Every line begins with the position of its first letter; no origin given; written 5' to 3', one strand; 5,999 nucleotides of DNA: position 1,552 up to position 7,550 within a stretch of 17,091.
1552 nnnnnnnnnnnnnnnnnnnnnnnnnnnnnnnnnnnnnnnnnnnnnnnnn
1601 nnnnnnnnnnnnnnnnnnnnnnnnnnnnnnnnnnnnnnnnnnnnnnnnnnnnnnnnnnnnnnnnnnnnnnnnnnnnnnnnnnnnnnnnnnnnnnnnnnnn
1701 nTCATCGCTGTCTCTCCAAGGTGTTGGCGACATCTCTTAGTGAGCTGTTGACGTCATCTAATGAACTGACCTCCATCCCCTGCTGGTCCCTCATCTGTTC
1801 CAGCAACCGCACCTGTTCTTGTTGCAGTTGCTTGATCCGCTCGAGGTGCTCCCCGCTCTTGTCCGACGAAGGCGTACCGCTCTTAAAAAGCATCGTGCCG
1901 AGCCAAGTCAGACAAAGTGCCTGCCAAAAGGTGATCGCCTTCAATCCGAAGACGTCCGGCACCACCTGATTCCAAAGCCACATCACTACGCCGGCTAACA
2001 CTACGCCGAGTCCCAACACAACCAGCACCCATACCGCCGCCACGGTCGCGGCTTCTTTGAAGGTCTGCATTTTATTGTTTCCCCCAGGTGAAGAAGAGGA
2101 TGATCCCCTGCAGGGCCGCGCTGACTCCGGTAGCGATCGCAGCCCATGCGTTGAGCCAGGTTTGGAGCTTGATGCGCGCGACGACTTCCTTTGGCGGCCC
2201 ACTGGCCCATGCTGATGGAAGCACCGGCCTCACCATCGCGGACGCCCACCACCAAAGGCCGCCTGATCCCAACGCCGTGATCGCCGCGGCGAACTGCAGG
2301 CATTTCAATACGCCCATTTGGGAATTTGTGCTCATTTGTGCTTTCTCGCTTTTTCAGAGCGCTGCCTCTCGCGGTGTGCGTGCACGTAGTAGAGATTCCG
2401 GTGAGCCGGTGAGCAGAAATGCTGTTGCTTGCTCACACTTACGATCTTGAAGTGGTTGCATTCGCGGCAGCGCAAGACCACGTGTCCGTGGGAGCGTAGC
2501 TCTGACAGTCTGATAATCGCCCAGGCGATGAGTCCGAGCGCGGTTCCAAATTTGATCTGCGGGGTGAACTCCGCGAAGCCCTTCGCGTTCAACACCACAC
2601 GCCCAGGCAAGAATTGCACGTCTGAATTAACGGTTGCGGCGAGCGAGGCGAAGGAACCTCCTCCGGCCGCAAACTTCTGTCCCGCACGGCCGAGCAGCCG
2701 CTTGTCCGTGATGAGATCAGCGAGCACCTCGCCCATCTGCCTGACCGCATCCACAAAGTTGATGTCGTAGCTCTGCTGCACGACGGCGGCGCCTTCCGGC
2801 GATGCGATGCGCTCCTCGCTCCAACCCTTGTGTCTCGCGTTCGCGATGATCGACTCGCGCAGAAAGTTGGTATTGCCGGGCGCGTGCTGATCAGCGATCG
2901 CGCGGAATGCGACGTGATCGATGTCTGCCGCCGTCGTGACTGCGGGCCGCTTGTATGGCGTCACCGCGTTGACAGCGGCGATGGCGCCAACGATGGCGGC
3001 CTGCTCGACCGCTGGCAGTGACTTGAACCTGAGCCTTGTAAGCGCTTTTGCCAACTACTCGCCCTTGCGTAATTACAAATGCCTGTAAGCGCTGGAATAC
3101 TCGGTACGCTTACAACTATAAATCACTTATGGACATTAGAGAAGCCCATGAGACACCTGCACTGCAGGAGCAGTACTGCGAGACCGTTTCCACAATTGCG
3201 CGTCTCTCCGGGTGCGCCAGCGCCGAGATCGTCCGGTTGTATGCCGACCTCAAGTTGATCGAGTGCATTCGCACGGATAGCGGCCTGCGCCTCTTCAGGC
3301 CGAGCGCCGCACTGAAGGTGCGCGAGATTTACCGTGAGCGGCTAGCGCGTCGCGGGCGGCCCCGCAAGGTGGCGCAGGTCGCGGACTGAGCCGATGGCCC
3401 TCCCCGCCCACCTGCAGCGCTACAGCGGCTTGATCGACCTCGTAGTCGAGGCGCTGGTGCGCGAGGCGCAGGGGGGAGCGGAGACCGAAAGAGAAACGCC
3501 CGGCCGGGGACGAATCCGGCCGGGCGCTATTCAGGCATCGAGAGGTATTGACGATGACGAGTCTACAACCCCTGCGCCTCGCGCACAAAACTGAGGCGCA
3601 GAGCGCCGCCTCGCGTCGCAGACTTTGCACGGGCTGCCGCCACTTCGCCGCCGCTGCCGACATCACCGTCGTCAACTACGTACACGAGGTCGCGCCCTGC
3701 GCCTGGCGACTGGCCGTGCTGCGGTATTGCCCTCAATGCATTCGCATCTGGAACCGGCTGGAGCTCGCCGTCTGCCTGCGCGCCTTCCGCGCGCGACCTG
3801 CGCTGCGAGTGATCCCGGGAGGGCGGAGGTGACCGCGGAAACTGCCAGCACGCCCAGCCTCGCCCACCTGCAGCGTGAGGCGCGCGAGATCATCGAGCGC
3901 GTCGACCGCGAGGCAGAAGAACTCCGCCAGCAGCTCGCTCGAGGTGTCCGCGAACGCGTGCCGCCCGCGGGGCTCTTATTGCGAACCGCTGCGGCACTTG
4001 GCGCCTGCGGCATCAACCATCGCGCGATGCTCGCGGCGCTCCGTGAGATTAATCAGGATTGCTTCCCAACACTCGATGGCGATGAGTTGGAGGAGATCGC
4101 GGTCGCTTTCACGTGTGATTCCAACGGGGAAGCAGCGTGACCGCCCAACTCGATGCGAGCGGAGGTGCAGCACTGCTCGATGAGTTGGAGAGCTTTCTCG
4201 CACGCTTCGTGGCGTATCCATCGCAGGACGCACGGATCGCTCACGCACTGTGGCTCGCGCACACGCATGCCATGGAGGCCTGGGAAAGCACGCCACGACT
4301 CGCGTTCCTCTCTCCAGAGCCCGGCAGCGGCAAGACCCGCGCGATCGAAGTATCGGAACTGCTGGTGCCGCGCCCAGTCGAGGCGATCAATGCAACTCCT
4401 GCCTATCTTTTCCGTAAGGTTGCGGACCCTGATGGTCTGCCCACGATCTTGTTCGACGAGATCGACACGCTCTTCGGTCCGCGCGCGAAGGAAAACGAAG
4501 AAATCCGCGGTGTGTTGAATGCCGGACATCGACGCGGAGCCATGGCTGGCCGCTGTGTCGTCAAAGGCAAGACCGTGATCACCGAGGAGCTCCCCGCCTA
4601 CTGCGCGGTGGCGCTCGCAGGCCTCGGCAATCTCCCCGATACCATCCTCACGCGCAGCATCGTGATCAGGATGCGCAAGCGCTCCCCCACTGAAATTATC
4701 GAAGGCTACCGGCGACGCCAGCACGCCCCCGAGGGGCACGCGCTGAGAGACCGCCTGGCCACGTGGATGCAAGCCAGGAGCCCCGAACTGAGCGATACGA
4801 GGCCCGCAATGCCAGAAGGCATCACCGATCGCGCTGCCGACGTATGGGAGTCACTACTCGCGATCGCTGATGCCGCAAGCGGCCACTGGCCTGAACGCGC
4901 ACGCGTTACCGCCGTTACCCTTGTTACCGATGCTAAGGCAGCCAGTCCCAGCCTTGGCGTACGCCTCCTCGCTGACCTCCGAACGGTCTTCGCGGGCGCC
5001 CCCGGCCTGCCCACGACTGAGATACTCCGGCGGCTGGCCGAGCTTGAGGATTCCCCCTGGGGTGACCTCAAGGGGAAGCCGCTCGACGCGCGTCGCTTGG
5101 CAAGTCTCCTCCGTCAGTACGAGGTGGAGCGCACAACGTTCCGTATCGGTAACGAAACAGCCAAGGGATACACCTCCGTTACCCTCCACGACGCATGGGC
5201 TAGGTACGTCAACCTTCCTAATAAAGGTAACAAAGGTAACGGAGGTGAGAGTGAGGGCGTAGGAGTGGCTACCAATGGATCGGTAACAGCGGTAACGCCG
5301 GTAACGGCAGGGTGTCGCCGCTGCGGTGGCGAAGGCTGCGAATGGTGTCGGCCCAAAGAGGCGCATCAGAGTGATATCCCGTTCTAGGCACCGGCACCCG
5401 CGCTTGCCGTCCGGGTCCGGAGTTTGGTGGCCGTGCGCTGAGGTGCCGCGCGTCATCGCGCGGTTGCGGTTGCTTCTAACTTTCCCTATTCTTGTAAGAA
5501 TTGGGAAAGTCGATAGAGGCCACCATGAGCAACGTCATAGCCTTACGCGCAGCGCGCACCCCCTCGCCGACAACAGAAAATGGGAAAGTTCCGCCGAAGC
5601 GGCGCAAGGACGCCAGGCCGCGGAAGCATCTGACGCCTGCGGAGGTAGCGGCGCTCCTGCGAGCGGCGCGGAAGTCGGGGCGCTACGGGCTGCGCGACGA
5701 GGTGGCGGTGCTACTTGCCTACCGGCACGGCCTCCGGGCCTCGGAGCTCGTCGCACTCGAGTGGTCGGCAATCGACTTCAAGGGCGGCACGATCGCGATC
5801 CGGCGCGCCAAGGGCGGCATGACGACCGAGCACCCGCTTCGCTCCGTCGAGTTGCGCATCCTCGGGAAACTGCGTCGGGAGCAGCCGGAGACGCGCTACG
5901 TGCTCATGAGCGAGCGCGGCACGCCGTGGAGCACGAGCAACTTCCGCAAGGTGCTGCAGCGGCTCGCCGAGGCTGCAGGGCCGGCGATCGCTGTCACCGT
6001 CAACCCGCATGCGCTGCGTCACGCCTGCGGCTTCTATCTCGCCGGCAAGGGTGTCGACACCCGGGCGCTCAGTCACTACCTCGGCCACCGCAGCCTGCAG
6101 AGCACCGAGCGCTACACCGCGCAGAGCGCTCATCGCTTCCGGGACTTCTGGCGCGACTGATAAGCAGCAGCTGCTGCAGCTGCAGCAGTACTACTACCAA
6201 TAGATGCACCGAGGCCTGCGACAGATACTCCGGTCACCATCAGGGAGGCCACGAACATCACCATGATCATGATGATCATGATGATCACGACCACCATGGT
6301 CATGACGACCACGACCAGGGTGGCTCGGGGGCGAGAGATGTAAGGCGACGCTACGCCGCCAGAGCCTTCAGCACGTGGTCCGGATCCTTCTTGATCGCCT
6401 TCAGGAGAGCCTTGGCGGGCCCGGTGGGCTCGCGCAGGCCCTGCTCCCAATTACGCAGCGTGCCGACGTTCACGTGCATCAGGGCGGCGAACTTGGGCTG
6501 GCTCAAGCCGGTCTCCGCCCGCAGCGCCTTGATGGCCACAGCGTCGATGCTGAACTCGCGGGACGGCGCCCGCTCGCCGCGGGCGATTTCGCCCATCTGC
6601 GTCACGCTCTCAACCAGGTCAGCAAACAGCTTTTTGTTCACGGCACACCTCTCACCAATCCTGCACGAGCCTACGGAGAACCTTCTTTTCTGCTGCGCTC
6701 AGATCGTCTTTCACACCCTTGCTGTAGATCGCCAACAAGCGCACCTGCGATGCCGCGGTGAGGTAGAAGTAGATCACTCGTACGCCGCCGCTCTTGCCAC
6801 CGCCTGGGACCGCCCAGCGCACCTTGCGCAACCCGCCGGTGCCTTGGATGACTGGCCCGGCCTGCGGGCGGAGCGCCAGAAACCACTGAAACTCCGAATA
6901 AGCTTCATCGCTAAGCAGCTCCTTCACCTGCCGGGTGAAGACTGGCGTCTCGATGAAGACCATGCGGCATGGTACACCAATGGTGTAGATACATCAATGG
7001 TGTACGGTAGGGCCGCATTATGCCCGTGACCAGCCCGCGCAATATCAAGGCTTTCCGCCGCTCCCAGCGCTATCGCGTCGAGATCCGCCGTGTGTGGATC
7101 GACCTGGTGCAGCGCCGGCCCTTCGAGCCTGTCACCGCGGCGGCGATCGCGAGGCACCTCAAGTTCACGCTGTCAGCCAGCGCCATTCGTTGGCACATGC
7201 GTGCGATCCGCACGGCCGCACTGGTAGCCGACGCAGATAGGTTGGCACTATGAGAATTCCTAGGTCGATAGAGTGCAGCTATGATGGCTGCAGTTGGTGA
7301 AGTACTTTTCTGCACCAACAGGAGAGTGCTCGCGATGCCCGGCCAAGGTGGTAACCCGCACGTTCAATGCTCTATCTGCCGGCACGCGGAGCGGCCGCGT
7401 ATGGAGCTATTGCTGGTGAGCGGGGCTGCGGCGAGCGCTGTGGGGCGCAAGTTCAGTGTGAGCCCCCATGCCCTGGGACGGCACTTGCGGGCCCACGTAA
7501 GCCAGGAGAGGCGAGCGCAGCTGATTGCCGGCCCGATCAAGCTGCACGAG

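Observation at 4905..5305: Ten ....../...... hexamers, eight on a 9-bp register, embedded in the 3' third of the DUF3631-like ATPase gene: a candidate intragenic origin of replication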

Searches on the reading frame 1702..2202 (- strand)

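Call 7: search_protein_families(library=pfam, proteins=[window:1702-2202:-], max_evalue=0.01)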
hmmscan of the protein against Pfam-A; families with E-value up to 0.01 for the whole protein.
window:1702-2202:- (166 aa): 1 family
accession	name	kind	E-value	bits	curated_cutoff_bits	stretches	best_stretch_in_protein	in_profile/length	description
PF24432.1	DUF7555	-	0.0027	18.2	28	1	52-130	8-83/133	Family of unknown function (DUF7555)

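Call 48: search_protein_families(library=phrogs, proteins=[window:1702-2202:-], max_evalue=0.001)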
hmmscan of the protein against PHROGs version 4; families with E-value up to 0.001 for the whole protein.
window:1702-2202:- (166 aa): 2 families
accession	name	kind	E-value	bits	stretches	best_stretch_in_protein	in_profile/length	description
phrog_2169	-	moron, auxiliary metabolic gene and host takeover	9.3e-11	42.6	1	45-123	3-82/103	membrane protein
phrog_705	-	unknown function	4.5e-10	40.6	1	54-107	30-83/85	-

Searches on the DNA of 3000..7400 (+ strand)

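Call 10: search_dna_similar(query=window:3000-7400:+, collection=phages, mode=distant, max_rows=20)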
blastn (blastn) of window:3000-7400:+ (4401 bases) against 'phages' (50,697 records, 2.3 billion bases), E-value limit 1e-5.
No match.

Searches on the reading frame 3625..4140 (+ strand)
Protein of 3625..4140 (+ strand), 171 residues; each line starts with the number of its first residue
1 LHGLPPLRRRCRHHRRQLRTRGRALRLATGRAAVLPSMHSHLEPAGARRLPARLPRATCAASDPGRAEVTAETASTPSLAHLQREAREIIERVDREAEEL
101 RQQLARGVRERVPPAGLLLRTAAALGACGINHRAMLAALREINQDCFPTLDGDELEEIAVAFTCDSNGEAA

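Call 7: search_protein_families(library=pfam, proteins=[window:3625-4140:+], max_evalue=0.01)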
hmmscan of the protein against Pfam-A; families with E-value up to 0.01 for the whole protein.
window:3625-4140:+ (171 aa): 1 family
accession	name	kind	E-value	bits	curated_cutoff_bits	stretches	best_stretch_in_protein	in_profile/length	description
PF08708.16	PriCT_1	-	0.0013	18.7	21.1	1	118-159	17-58/67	Primase C terminal 1 (PriCT-1)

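Call 48: search_protein_families(library=phrogs, proteins=[window:3625-4140:+], max_evalue=0.001)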
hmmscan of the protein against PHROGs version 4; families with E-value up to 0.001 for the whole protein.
window:3625-4140:+ (171 aa): 0 families
